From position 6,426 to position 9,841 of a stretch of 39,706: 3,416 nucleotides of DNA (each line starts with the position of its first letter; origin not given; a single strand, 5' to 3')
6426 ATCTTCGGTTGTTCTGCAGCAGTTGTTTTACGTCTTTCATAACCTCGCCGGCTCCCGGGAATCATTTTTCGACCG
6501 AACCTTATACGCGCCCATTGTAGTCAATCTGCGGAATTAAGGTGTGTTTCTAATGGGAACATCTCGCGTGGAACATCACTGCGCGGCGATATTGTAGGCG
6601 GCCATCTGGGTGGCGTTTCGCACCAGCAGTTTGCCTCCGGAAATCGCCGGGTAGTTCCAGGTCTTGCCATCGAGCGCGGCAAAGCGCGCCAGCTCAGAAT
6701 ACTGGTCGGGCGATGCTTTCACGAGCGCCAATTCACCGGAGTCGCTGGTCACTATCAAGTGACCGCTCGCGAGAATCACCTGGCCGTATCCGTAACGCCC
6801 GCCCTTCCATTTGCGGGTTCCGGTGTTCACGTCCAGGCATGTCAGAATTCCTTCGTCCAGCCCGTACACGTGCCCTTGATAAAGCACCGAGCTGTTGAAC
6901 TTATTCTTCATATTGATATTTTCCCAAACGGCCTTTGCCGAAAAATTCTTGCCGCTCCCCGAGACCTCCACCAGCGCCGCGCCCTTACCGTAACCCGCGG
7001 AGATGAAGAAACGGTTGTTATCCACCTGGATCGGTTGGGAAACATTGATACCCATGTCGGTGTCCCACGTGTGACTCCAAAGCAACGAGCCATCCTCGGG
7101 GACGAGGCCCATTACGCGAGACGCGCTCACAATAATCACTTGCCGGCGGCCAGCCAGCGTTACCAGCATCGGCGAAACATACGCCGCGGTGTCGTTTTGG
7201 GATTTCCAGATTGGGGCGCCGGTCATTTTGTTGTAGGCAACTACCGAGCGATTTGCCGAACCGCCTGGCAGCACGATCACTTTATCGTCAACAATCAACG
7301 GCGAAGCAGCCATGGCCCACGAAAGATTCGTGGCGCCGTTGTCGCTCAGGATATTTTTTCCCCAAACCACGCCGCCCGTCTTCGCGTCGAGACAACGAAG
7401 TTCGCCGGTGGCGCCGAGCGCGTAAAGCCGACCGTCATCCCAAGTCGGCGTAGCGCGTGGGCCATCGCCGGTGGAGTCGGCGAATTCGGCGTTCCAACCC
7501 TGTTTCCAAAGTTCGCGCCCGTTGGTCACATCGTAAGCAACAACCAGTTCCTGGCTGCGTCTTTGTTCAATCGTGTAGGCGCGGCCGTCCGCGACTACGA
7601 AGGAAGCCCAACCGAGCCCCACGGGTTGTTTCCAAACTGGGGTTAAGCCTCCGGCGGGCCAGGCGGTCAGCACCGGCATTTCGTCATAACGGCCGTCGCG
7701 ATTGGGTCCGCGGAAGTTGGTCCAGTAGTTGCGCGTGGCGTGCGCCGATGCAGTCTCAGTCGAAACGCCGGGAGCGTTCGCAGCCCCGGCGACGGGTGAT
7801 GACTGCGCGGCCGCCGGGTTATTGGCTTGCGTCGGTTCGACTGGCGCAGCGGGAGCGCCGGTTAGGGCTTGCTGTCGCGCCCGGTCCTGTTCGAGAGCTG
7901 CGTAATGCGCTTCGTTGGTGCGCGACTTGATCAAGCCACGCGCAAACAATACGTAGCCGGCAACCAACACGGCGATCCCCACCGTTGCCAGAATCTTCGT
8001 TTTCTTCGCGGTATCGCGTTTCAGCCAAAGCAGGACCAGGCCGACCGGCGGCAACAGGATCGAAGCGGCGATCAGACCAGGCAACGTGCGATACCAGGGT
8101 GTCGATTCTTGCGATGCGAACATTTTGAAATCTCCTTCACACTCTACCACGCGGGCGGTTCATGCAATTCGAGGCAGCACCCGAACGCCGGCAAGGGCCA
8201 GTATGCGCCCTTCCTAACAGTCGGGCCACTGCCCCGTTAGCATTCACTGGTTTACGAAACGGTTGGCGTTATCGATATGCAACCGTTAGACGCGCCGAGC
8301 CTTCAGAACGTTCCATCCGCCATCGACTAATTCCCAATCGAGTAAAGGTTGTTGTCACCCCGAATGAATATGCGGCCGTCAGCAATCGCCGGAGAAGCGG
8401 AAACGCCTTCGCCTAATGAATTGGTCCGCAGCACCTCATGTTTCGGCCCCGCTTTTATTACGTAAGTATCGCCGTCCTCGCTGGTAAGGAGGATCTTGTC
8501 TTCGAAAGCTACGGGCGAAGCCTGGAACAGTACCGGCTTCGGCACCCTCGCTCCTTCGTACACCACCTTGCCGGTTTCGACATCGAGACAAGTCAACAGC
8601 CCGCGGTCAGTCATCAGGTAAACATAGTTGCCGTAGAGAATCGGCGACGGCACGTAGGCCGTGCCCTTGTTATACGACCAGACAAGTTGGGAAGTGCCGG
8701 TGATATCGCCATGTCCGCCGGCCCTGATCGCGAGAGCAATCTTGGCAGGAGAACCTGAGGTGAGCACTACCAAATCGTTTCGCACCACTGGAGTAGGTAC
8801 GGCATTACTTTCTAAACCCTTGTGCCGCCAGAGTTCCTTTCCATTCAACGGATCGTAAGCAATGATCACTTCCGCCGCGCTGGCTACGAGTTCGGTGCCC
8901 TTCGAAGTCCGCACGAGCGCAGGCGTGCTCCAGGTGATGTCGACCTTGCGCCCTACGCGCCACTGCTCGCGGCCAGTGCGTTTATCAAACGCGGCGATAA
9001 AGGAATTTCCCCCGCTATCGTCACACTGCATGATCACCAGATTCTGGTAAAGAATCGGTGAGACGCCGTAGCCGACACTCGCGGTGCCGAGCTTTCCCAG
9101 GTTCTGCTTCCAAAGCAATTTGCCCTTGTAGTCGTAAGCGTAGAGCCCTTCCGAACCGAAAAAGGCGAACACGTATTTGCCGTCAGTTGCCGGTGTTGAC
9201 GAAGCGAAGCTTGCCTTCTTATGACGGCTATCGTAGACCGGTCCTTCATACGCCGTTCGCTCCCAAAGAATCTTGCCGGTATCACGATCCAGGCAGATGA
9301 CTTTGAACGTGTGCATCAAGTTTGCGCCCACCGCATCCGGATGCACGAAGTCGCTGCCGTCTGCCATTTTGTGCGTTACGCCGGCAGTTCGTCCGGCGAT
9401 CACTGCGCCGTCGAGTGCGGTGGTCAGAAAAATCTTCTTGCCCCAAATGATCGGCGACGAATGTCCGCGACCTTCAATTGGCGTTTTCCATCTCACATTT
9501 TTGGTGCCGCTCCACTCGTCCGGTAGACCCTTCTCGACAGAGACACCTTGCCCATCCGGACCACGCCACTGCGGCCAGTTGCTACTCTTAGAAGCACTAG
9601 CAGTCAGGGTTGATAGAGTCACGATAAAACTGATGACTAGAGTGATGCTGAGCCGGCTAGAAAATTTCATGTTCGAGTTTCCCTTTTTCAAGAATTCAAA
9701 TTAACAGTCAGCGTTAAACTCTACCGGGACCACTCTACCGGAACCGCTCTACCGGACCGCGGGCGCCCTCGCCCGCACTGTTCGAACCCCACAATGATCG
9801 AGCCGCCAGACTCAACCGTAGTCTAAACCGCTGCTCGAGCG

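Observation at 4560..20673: Array of seven diverged exported PQQ-like beta-propeller paralogues in 16 kb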

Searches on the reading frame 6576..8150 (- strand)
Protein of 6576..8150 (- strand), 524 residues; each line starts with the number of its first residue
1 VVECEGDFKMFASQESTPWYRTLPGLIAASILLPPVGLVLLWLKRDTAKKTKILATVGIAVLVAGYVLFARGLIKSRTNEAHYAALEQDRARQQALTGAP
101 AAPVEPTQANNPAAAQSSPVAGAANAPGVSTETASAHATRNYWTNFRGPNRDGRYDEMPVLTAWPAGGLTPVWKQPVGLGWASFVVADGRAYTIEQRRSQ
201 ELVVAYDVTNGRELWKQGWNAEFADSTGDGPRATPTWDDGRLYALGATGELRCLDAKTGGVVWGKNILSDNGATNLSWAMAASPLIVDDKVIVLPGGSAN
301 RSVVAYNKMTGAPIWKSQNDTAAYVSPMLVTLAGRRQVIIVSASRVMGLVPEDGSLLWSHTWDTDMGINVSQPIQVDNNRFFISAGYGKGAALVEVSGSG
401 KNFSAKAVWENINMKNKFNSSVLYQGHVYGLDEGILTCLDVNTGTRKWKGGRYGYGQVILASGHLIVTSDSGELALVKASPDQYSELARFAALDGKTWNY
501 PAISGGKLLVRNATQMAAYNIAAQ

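Call 4: search_protein_families(library=pfam, proteins=[window:6576-8150:-], max_evalue=0.01)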
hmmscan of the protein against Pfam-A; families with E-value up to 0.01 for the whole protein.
window:6576-8150:- (524 aa): 4 families
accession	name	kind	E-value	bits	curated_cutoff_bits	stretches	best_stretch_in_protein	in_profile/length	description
PF13360.13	PQQ_2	-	7.5e-29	101.5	27.6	1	201-449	3-232/233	Outer membrane protein assembly factor BamB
PF13570.13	Beta-prop_ACSF4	-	1.5e-08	34.9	133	1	203-510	31-317/329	Beta-alanine-activating enzyme, beta-propeller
PF01011.28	PQQ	-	9.7e-07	28.3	26.7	0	280-335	538-592/595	Glucose/ethanol/alcohol dehydrogenase, beta-propeller domain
PF25293.1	Beta-prop_EMC1_N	-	5.5e-05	23.4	34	1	254-404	46-191/219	EMC1 N-terminal beta-propeller domain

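Call 6: search_protein_families(library=ncbifam, proteins=[window:6576-8150:-], max_evalue=0.01)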
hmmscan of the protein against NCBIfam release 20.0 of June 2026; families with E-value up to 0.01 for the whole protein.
window:6576-8150:- (524 aa): 4 families
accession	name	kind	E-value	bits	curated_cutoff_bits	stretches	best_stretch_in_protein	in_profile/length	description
TIGR03300.1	assembly_YfgL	equivalog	1e-15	57.3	285.2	1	217-480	42-297/377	outer membrane protein assembly factor BamB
TIGR04528.1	acido_non_PQQ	subfamily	2.1e-13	49.9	650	1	141-298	4-157/493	acido-empty-quinoprotein group A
NF008351.0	PRK11138.1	equivalog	9.5e-11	40.8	423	1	219-478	48-310/394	outer membrane protein assembly factor BamB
TIGR03075.1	PQQ_enz_alc_DH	subfamily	2.2e-10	39.8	480.05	1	132-317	10-197/530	PQQ-dependent dehydrogenase, methanol/ethanol family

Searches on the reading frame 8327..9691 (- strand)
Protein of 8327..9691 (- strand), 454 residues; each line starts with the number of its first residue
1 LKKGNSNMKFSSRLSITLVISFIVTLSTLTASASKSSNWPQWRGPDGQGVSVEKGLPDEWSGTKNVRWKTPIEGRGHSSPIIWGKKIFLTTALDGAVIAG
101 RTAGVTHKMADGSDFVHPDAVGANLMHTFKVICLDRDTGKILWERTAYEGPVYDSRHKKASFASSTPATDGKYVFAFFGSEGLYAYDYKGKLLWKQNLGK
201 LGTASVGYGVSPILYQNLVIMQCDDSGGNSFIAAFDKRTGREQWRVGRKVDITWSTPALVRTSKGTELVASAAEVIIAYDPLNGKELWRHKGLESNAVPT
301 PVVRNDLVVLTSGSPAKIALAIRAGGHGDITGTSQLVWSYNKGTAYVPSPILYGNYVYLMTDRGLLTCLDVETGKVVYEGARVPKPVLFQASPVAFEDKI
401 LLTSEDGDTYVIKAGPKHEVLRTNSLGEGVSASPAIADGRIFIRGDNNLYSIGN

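Call 4: search_protein_families(library=pfam, proteins=[window:8327-9691:-], max_evalue=0.01)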
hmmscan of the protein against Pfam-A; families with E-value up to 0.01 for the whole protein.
window:8327-9691:- (454 aa): 4 families
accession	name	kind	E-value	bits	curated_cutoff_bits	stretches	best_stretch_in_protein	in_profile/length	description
PF13360.13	PQQ_2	-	9e-31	107.8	27.6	1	131-377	5-230/233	Outer membrane protein assembly factor BamB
PF13570.13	Beta-prop_ACSF4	-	3.6e-16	59.9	133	2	232-438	31-226/329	Beta-alanine-activating enzyme, beta-propeller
PF01011.28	PQQ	-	1.1e-05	24.8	26.7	0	189-245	143-205/595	Glucose/ethanol/alcohol dehydrogenase, beta-propeller domain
PF23727.1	Beta-prop_FAM234A_B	-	0.0082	15.1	26.4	0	230-367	52-203/467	FAM234A/B beta-propeller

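Call 6: search_protein_families(library=ncbifam, proteins=[window:8327-9691:-], max_evalue=0.01)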
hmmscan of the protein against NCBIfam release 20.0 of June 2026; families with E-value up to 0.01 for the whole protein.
window:8327-9691:- (454 aa): 6 families
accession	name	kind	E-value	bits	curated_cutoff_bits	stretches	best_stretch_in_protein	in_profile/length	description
TIGR03300.1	assembly_YfgL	equivalog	1.7e-18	66.5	285.2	3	232-325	77-165/377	outer membrane protein assembly factor BamB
NF008351.0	PRK11138.1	equivalog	8e-13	47.6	423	2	130-249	80-189/394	outer membrane protein assembly factor BamB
TIGR04528.1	acido_non_PQQ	subfamily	3.1e-12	46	650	1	228-293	399-462/493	acido-empty-quinoprotein group A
TIGR03075.1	PQQ_enz_alc_DH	subfamily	1e-07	31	480.05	1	130-246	80-197/530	PQQ-dependent dehydrogenase, methanol/ethanol family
NF041516.1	PA2928_fam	subfamily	4.1e-05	23.1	70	0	354-385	102-132/376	PA2928 family protein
TIGR04534.2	ELWxxDGT_rpt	domain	0.0067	16.5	65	0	278-294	7-23/47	ELWxxDGT repeat protein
